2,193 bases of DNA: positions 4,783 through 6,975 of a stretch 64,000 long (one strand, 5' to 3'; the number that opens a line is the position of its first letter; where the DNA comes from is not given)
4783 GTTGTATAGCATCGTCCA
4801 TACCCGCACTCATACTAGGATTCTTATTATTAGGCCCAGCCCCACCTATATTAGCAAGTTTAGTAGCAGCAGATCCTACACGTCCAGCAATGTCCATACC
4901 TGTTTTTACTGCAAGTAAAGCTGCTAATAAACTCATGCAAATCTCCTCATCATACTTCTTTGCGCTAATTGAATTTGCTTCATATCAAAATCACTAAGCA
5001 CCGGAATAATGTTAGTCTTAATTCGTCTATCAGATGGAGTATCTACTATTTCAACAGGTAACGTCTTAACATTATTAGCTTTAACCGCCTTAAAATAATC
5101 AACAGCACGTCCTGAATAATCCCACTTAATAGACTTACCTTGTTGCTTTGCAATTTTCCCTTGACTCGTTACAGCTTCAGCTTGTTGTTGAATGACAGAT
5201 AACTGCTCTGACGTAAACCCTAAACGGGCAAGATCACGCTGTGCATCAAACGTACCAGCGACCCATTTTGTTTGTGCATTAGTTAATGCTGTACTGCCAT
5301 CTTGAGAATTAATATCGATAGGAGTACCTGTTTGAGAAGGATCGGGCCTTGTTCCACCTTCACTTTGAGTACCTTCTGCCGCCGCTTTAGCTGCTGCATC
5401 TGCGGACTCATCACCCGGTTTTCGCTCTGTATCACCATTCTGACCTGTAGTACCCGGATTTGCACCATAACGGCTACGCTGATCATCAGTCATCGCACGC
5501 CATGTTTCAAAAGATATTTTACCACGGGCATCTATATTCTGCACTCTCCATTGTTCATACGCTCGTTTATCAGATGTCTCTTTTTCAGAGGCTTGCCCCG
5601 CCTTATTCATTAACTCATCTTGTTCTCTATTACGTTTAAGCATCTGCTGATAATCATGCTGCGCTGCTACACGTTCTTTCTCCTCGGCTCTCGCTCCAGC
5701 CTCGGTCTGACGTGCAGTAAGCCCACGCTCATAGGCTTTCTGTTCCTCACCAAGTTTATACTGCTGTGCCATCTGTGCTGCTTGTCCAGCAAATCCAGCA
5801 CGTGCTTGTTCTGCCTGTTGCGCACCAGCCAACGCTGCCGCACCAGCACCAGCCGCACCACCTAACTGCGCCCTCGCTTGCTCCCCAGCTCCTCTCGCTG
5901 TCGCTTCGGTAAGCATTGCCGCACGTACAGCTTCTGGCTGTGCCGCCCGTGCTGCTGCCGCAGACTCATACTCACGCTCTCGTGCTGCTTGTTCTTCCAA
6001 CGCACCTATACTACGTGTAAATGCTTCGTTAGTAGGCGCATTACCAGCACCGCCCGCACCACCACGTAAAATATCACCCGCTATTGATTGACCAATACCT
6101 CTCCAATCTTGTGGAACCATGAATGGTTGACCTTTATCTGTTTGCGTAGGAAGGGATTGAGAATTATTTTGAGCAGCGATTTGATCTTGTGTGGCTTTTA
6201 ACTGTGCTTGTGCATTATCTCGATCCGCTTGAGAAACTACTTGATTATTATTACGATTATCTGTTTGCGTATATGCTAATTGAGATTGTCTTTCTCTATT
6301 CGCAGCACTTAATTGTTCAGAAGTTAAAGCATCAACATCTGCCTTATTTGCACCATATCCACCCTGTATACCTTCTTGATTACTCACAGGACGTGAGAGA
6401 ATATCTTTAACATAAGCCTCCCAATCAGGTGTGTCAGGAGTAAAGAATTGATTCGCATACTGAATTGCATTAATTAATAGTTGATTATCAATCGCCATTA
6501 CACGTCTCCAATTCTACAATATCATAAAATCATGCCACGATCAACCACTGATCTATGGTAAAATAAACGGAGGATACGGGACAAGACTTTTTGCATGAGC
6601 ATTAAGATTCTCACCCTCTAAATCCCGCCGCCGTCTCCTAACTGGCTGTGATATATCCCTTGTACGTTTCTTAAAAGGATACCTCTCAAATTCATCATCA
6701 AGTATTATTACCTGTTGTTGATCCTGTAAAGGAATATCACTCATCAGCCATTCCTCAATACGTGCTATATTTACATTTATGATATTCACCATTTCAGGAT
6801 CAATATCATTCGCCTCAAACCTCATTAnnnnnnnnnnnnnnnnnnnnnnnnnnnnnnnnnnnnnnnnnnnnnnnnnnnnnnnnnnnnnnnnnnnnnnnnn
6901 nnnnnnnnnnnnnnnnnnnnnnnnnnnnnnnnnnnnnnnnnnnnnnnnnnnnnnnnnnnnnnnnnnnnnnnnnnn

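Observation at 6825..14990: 2721-aa ORF directly after the putative portal gene, with no recognisable motif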

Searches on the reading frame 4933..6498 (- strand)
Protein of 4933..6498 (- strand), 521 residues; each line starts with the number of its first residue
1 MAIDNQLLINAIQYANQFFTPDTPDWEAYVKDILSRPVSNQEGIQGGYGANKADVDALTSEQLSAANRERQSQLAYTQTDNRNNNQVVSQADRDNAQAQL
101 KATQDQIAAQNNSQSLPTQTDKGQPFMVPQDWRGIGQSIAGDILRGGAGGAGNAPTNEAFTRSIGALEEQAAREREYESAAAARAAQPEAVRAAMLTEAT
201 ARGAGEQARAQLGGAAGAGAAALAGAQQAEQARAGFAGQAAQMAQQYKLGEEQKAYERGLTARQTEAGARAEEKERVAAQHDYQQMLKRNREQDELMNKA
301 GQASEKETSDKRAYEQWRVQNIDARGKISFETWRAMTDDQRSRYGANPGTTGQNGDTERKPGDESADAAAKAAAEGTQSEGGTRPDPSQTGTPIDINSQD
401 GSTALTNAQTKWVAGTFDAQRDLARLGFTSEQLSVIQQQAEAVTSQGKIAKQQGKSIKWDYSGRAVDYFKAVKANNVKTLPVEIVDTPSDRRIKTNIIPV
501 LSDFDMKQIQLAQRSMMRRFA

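Call 6: search_protein_families(library=pfam, proteins=[window:4933-6498:-], max_evalue=0.1)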
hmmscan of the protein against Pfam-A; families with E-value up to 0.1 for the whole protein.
window:4933-6498:- (521 aa): 1 family
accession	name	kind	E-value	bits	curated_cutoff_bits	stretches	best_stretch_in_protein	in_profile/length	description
PF08524.16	rRNA_processing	-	0.039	14.5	23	1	64-130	70-133/144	rRNA processing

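Call 7: search_protein_families(library=phrogs, proteins=[window:4933-6498:-], max_evalue=0.01)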
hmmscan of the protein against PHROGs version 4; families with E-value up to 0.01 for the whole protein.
window:4933-6498:- (521 aa): 0 families

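Call 113: search_protein_families(library=ncbifam, proteins=[window:4933-6498:-], max_evalue=0.01)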
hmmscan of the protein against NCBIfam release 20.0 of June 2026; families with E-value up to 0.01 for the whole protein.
window:4933-6498:- (521 aa): 0 families

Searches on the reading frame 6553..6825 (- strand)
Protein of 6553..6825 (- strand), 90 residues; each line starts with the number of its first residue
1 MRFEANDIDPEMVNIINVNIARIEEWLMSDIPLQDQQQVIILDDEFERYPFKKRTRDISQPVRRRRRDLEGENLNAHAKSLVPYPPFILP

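Call 6: search_protein_families(library=pfam, proteins=[window:6553-6825:-], max_evalue=0.1)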
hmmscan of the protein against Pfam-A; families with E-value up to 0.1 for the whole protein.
window:6553-6825:- (90 aa): 0 families

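Call 7: search_protein_families(library=phrogs, proteins=[window:6553-6825:-], max_evalue=0.01)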
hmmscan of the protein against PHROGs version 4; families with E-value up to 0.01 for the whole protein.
window:6553-6825:- (90 aa): 1 family
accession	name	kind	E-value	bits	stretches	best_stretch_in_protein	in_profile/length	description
phrog_9335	-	unknown function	0.0064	17.3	1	35-85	6-56/72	-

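Call 113: search_protein_families(library=ncbifam, proteins=[window:6553-6825:-], max_evalue=0.01)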
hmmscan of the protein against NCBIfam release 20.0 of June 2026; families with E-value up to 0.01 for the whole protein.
window:6553-6825:- (90 aa): 0 families
